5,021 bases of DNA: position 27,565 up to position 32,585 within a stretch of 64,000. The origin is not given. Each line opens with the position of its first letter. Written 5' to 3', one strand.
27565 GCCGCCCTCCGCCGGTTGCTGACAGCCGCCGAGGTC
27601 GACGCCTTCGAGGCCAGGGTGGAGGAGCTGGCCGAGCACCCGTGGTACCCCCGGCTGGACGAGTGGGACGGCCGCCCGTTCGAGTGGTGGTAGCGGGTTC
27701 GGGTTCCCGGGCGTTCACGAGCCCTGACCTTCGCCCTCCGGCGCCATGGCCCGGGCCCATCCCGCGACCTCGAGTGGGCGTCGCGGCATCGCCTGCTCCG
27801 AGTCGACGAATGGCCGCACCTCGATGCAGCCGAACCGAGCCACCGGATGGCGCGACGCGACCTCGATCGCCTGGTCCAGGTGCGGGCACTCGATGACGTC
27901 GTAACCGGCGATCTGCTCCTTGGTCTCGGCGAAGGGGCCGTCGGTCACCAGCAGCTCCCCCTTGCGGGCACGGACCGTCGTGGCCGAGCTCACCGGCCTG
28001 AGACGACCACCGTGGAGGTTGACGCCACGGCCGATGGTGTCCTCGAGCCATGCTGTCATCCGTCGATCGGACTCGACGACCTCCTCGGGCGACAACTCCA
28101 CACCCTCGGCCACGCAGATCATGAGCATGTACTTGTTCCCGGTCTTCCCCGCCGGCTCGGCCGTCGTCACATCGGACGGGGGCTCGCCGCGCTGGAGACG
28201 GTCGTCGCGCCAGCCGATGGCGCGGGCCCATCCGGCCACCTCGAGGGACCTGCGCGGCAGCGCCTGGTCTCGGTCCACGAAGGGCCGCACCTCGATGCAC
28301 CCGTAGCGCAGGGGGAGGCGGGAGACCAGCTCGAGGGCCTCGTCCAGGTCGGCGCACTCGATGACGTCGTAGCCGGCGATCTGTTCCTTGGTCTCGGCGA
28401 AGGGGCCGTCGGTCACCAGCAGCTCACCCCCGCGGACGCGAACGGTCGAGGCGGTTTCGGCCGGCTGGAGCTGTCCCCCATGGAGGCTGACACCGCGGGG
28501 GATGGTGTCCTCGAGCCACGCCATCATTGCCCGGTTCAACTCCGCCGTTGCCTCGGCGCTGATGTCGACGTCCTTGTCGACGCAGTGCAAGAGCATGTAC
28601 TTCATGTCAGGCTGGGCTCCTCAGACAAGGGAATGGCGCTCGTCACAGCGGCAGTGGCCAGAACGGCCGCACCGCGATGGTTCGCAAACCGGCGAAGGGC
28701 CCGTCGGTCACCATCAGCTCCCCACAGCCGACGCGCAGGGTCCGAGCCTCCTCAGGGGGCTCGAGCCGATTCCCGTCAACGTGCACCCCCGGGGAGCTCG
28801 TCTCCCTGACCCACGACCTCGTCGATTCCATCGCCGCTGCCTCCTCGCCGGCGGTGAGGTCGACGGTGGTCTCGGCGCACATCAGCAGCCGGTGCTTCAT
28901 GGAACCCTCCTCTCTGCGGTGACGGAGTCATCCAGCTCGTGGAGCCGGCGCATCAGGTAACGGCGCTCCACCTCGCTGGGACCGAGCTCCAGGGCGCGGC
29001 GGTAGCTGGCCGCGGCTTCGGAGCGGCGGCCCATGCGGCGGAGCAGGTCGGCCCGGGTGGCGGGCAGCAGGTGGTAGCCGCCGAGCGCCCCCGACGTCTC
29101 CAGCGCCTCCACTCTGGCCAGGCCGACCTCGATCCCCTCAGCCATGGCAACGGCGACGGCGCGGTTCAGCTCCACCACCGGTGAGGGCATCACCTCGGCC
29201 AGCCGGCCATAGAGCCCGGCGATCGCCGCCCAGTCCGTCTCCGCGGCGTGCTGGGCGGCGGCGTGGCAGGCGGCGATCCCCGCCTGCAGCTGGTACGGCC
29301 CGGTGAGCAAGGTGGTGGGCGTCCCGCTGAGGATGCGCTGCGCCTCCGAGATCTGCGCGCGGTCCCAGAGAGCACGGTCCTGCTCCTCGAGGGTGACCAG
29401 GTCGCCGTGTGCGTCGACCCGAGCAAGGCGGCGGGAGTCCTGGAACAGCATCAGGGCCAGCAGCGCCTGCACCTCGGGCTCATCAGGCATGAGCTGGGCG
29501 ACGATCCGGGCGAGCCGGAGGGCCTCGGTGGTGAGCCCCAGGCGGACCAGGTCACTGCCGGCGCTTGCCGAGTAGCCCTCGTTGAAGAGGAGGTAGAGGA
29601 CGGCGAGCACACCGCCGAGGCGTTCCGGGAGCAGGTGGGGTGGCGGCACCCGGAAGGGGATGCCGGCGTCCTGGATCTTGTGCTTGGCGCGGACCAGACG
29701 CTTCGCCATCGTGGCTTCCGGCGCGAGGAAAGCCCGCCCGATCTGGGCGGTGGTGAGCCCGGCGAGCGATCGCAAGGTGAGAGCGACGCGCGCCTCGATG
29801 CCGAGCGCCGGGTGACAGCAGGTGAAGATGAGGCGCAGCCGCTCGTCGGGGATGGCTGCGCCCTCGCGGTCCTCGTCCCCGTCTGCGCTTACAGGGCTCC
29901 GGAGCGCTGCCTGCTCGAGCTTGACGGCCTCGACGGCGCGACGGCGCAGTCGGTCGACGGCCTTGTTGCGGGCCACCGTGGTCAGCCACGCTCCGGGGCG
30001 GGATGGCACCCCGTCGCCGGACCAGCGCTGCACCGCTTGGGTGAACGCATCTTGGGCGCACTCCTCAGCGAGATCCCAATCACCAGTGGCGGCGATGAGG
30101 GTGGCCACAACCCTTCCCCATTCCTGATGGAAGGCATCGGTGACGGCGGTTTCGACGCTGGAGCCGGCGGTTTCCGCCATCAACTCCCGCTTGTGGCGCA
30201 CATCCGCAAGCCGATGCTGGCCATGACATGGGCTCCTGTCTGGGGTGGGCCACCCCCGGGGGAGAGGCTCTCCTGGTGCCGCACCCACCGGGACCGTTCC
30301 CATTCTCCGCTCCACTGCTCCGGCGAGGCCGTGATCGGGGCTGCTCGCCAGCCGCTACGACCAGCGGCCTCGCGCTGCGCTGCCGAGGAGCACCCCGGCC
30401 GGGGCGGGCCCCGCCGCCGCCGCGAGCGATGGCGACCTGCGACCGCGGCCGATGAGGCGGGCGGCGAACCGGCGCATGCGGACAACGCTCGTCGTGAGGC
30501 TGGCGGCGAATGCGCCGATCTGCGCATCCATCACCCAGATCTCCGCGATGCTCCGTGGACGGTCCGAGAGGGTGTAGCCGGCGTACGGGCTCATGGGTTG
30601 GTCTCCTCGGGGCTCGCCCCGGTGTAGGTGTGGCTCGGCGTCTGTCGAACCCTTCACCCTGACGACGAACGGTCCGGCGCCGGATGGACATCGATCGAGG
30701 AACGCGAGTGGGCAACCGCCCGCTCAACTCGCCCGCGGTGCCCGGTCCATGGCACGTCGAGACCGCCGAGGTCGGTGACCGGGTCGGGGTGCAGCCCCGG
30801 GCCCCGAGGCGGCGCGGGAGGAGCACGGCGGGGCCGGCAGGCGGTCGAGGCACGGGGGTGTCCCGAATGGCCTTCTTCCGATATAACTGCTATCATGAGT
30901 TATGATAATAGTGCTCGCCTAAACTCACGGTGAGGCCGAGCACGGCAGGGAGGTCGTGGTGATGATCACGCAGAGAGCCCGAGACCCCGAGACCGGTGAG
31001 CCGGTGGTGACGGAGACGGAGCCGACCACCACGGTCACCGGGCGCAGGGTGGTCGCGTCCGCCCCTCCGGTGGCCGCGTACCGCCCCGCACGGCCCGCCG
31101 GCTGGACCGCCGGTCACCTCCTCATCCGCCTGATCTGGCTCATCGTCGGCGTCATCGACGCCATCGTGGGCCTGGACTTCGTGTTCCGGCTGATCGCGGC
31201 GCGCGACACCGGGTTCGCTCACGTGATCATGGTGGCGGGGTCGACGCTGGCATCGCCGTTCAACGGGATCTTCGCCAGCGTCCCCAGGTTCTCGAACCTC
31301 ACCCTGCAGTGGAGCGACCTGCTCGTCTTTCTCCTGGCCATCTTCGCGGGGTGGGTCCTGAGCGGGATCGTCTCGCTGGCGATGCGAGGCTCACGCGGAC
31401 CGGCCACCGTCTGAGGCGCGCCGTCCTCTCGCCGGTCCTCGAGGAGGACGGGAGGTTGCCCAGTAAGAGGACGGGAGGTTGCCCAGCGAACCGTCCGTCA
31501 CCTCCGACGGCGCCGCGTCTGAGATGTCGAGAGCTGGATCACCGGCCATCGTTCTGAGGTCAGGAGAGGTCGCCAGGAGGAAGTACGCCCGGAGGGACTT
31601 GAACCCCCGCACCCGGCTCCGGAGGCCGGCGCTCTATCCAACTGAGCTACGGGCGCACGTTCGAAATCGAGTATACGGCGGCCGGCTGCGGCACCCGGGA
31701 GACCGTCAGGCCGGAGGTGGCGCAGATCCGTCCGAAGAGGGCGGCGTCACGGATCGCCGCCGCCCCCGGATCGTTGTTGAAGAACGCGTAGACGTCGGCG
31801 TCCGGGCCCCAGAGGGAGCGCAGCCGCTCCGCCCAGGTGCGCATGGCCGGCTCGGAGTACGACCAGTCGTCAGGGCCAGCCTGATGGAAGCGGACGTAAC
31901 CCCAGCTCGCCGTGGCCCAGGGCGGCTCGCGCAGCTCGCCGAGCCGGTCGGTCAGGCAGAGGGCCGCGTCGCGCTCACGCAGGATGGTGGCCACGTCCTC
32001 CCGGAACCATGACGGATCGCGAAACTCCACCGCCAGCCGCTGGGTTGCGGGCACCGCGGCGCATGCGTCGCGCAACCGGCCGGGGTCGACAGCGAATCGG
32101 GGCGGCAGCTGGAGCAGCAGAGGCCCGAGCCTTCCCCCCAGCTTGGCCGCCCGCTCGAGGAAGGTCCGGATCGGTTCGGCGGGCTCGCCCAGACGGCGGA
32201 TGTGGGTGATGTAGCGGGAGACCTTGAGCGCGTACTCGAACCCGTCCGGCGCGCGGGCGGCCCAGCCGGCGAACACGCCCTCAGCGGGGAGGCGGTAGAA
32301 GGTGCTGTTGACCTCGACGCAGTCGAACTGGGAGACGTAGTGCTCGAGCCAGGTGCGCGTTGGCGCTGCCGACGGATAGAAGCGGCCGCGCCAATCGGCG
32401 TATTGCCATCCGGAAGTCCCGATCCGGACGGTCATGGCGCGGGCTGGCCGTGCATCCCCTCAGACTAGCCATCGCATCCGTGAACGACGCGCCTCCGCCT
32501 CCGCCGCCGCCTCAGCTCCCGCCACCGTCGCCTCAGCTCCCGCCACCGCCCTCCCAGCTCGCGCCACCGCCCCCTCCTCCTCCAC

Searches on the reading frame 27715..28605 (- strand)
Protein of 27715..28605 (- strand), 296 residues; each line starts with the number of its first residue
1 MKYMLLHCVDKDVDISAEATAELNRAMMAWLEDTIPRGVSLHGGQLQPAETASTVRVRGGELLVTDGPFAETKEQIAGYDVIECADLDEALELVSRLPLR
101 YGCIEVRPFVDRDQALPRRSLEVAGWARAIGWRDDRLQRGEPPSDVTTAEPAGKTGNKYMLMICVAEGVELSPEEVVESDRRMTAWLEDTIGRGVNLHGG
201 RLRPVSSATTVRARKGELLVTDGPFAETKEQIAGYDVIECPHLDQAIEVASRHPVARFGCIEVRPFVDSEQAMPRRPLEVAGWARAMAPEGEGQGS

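Call 44: search_protein_families(library=pfam, proteins=[window:27715-28605:-], max_evalue=0.0001)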
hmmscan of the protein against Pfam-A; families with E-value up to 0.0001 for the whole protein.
window:27715-28605:- (296 aa): 1 family
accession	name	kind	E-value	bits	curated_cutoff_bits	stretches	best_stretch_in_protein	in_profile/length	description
PF03795.20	YCII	-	1.7e-31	109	24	2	1-109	1-91/95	YCII-related domain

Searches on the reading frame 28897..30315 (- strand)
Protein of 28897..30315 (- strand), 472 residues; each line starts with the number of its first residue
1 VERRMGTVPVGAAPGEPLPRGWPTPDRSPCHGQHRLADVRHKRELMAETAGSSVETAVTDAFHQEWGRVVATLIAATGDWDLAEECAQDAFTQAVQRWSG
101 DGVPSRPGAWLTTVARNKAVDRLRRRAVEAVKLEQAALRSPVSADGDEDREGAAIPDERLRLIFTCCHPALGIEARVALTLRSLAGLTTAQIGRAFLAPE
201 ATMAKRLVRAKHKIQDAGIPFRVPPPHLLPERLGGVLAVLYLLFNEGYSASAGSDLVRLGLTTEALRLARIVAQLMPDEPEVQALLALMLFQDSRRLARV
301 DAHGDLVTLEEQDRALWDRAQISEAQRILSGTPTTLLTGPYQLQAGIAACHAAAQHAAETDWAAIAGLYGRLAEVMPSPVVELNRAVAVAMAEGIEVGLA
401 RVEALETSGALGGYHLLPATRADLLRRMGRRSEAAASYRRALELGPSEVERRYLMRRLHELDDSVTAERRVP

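Call 41: search_protein_families(library=pfam, proteins=[window:28897-30315:-], max_evalue=0.001)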
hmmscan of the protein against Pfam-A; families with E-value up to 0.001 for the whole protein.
window:28897-30315:- (472 aa): 5 families
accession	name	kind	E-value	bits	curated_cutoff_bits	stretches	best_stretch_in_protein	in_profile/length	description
PF20239.3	DUF6596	-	3.2e-37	127.4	27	1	232-330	1-99/102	Family of unknown function (DUF6596)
PF04542.20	Sigma70_r2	-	1.2e-09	38.3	24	1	69-127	9-69/71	Sigma-70 region 2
PF08281.18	Sigma70_r4_2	-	1.5e-05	25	25.7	1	163-213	3-53/54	Sigma-70, region 4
PF07719.23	TPR_2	-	2.2e-05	24.7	27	0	420-446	6-32/34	Tetratricopeptide repeat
PF13428.12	TPR_14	-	8.4e-05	23.3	23.5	0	420-453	6-39/44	Tetratricopeptide repeat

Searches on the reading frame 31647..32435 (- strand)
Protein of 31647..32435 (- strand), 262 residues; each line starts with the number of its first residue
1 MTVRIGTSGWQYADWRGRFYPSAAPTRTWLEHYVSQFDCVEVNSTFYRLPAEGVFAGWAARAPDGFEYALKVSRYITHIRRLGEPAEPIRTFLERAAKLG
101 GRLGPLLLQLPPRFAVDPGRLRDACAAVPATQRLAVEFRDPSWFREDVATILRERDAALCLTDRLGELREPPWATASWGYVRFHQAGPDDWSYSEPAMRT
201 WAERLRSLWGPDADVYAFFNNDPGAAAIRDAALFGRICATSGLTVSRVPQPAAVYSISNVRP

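Call 41: search_protein_families(library=pfam, proteins=[window:31647-32435:-], max_evalue=0.001)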
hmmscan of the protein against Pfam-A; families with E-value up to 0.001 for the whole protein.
window:31647-32435:- (262 aa): 1 family
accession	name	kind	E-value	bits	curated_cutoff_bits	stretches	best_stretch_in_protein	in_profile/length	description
PF01904.24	DUF72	-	6.6e-66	222.9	25.3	1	20-234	1-214/217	Protein of unknown function DUF72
